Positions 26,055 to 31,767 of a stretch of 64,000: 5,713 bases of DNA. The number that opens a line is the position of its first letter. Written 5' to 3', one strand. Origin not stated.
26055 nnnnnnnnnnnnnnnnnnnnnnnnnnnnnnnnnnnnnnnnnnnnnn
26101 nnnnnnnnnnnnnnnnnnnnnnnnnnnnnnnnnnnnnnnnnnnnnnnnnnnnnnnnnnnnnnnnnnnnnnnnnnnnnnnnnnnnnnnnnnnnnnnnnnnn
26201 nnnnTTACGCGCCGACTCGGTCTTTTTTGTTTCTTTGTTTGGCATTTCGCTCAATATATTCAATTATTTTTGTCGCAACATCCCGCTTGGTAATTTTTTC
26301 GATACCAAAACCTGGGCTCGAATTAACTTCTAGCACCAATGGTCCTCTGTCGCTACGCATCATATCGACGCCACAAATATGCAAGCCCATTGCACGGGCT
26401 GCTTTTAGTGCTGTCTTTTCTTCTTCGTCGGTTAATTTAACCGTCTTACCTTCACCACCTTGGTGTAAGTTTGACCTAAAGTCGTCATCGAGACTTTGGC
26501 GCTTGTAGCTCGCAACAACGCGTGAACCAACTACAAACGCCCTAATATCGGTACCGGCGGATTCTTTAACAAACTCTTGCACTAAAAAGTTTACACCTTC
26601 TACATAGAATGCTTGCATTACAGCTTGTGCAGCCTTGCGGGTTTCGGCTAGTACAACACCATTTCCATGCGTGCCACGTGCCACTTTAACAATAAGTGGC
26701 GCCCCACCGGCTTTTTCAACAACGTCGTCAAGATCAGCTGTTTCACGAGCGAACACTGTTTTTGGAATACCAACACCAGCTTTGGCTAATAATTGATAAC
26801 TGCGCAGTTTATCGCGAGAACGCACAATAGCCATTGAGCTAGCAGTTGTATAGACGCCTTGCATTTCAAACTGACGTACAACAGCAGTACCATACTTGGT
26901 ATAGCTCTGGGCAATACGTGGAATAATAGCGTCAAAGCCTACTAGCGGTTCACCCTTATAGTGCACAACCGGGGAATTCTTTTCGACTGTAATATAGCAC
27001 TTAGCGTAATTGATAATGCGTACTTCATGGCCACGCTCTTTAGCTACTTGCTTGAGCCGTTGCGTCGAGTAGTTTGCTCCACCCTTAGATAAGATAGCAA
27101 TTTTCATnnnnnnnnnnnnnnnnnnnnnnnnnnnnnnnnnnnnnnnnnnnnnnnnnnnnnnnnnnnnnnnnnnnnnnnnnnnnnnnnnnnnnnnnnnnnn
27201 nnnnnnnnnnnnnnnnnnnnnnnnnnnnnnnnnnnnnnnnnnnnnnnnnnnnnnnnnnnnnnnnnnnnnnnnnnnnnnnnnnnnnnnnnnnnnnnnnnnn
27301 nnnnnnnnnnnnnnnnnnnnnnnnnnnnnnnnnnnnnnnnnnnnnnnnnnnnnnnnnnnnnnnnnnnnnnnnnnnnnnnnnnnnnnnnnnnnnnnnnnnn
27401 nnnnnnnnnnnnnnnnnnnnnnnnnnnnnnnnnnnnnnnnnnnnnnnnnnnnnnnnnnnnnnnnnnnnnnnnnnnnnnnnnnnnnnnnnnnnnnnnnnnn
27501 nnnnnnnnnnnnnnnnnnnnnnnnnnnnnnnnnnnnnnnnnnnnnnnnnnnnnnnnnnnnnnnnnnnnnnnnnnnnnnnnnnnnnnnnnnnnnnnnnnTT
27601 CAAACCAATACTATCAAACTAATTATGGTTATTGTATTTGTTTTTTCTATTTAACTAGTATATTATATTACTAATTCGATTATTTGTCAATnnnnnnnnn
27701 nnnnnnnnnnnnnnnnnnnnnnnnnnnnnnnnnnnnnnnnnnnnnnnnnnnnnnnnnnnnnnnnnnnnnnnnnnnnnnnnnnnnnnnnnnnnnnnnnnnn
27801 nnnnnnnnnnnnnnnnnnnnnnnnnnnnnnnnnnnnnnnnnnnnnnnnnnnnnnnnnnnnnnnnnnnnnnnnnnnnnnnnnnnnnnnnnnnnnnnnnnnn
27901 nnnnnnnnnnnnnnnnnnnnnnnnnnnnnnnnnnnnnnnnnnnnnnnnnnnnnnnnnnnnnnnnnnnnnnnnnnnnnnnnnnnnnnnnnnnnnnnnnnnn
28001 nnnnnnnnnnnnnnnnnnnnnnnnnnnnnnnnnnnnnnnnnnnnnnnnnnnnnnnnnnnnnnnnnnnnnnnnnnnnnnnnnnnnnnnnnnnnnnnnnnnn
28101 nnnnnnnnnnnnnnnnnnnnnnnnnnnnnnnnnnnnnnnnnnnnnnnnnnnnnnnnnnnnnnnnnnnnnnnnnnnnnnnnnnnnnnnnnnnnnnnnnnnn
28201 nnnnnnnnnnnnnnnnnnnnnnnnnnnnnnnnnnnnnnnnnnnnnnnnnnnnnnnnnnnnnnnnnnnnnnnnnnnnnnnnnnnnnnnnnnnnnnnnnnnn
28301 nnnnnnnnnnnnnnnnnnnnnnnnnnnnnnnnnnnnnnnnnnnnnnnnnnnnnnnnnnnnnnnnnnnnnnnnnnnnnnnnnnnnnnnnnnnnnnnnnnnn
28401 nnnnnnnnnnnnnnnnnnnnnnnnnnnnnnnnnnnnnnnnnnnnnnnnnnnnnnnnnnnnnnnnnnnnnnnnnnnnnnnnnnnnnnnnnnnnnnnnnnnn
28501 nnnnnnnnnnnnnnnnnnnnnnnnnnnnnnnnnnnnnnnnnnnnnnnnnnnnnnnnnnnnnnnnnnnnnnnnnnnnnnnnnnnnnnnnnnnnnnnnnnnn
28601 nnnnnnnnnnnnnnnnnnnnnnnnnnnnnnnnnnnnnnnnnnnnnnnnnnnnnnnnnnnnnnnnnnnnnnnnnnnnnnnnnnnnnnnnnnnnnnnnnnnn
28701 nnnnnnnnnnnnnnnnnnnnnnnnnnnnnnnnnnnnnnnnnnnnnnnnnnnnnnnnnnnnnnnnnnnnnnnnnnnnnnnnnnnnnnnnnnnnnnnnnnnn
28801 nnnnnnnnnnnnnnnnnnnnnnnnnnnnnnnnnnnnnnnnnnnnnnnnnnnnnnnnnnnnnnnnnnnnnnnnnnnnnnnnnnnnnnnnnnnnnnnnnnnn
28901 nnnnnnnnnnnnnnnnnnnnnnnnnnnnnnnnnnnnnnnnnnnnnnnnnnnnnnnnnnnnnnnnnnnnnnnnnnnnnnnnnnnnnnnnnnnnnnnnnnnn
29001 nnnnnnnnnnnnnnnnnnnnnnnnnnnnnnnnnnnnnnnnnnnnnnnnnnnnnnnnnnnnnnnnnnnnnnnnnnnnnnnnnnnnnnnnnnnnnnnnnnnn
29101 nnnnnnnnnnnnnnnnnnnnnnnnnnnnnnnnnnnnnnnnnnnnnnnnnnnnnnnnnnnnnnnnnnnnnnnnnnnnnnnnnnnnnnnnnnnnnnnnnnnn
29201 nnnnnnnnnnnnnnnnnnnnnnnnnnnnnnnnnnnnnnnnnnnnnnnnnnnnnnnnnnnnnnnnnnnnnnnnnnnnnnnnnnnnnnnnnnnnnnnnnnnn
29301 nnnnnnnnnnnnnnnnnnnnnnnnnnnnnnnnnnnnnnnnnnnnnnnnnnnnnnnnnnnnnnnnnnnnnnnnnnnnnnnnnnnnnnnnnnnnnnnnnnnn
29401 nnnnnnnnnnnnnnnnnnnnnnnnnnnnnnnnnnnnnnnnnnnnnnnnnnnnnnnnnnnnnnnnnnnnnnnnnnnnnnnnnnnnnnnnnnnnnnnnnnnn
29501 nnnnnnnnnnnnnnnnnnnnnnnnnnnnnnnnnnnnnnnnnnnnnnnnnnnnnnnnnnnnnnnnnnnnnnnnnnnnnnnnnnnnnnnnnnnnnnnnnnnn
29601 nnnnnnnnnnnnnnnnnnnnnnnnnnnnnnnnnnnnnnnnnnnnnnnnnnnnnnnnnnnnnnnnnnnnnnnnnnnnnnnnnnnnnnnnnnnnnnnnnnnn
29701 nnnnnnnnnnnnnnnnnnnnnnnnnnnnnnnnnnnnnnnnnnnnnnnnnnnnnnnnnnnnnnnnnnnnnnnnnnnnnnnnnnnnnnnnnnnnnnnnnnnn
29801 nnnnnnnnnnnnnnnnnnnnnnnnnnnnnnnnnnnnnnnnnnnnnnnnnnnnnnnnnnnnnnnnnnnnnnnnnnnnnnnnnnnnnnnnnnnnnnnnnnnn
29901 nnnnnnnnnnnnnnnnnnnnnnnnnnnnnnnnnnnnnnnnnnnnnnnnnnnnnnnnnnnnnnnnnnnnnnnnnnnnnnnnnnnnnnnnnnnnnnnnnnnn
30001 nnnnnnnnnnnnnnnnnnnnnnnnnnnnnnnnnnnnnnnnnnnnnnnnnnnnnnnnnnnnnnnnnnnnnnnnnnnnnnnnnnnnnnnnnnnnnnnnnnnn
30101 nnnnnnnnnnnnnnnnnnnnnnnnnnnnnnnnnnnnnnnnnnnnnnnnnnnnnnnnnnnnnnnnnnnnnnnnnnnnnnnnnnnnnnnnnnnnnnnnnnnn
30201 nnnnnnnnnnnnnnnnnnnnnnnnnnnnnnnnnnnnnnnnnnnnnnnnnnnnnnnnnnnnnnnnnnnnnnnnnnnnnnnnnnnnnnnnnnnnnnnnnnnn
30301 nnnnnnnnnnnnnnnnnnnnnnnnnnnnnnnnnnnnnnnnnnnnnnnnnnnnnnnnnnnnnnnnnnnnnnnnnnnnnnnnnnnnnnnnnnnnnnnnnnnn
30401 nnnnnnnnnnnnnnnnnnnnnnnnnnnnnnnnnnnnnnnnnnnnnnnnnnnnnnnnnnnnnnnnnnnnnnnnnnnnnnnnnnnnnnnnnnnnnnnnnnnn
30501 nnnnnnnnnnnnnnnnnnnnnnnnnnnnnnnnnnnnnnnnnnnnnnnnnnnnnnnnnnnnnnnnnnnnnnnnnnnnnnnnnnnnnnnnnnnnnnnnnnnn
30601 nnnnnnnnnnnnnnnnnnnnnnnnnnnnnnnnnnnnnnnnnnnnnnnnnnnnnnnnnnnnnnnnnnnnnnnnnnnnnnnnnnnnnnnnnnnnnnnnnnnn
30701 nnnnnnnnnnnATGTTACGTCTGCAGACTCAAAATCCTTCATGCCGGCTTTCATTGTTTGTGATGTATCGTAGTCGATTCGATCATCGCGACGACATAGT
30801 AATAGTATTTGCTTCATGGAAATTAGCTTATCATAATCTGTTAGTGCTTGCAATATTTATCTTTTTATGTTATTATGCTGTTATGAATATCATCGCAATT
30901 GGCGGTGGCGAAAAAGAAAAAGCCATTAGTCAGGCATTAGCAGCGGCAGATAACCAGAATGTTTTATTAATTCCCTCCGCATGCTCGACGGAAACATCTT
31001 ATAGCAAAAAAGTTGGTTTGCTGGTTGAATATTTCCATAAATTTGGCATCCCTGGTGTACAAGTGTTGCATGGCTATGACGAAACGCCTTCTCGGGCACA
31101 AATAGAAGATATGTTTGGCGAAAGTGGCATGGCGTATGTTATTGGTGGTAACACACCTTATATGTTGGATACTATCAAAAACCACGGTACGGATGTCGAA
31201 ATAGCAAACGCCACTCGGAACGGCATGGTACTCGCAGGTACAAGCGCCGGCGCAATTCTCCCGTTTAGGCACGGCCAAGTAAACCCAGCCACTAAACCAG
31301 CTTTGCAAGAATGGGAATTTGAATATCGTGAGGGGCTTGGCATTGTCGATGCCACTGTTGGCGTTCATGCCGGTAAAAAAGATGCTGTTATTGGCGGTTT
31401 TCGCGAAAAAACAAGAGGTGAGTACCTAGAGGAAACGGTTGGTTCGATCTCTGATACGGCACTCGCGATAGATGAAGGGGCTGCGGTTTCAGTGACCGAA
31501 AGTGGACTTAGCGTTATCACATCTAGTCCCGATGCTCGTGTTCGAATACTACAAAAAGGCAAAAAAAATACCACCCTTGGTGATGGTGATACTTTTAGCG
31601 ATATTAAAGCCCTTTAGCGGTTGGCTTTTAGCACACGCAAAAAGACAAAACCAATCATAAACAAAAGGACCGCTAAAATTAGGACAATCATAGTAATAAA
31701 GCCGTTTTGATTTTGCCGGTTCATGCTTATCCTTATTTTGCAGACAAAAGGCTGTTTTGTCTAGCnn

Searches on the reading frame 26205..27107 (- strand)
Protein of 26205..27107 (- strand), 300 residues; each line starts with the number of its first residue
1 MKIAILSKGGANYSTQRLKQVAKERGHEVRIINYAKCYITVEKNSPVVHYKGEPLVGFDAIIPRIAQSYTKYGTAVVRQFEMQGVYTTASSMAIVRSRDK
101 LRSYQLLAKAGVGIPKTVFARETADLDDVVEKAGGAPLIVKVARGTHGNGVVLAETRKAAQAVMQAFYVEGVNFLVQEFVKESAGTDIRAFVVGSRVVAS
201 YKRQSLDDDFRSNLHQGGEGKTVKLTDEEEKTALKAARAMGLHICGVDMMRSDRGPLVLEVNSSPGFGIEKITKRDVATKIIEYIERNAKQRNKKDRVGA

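Call 102: search_protein_families(library=pfam, max_evalue=0.00001, proteins=[window:26205-27107:-])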
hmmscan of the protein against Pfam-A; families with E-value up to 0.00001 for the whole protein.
window:26205-27107:- (300 aa): 5 families
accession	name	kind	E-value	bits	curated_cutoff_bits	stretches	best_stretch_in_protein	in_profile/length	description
PF08443.16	RimK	-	6.8e-59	199.1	21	1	98-285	2-188/188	RimK-like ATP-grasp domain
PF18030.7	Rimk_N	-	1.2e-38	131.7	26.4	1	1-94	1-94/94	RimK PreATP-grasp domain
PF02955.21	GSH-S_ATP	-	2e-15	57.1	23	1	114-274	12-172/175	Prokaryotic glutathione synthetase, ATP-grasp domain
PF02655.19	ATP-grasp_3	-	1.9e-11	44.7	23.2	1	99-263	3-155/160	ATP-grasp domain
PF14397.11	ATPgrasp_ST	-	2.8e-09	37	31.4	0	98-166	20-91/278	Sugar-transfer associated ATP-grasp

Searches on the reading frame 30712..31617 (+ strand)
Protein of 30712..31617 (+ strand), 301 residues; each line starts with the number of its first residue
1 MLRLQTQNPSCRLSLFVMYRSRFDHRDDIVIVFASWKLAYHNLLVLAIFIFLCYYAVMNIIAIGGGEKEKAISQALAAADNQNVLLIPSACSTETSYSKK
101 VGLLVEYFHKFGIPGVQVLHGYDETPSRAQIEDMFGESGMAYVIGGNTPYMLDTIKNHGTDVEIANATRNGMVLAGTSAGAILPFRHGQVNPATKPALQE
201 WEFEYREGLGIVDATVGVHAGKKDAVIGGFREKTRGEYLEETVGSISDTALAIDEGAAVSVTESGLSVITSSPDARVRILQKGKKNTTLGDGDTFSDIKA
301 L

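Call 102: search_protein_families(library=pfam, max_evalue=0.00001, proteins=[window:30712-31617:+])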
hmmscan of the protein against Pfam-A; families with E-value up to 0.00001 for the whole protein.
window:30712-31617:+ (301 aa): 1 family
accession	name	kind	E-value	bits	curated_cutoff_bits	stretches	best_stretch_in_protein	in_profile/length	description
PF03575.23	Peptidase_S51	-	3.1e-25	89.5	23.9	1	69-268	19-205/206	Peptidase family S51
